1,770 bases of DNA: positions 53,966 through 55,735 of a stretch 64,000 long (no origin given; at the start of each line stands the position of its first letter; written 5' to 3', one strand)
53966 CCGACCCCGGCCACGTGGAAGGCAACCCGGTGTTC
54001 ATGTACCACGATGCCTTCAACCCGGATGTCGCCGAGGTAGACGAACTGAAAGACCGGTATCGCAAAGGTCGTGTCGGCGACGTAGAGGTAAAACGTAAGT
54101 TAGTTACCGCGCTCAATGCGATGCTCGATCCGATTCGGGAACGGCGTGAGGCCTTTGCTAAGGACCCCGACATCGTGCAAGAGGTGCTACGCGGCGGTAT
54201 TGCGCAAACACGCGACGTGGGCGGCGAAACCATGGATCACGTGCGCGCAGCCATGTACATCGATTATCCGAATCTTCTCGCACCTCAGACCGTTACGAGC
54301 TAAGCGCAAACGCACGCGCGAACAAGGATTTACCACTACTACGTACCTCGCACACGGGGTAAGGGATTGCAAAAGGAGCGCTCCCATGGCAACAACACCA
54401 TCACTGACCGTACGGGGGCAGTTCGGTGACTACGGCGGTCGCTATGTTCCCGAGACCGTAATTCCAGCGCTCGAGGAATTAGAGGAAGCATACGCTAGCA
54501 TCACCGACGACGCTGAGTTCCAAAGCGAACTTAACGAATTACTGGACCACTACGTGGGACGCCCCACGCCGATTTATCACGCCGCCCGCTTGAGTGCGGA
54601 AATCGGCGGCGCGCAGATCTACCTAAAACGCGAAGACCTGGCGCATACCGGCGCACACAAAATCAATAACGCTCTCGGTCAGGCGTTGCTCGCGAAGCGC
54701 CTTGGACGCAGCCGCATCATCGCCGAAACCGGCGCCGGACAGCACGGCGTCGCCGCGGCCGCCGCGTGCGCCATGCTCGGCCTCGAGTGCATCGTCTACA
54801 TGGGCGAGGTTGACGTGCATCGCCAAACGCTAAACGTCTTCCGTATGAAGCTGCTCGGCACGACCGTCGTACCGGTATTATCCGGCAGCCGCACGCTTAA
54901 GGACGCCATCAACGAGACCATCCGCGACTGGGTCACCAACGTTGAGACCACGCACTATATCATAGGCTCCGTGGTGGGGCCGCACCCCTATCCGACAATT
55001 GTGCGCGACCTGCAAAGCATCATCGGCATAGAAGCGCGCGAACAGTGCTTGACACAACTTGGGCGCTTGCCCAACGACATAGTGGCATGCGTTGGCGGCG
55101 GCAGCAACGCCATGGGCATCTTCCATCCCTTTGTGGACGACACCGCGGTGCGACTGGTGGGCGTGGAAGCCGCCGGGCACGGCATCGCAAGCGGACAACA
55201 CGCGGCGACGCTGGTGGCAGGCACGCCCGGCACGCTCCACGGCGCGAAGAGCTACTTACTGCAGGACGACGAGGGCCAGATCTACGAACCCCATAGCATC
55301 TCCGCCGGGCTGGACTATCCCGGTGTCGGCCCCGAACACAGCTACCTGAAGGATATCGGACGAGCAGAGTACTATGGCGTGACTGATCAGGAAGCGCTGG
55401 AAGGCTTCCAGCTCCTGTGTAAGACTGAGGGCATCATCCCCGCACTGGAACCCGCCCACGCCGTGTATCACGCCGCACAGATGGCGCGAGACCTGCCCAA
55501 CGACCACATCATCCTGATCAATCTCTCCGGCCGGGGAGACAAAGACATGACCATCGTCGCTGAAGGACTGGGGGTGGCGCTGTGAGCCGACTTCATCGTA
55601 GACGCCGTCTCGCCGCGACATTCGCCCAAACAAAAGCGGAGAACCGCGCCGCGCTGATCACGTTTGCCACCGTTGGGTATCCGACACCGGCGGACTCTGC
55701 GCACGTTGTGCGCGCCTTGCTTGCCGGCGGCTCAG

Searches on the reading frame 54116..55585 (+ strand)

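Call 77: search_protein_families(library=pfam, proteins=[window:54116-55585:+], max_evalue=0.00001)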
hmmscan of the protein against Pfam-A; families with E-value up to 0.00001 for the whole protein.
window:54116-55585:+ (489 aa): 1 family
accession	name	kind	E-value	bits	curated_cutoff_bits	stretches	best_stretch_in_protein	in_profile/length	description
PF00291.31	PALP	-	1.7e-43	149.5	35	1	148-472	5-295/295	Pyridoxal-phosphate dependent enzyme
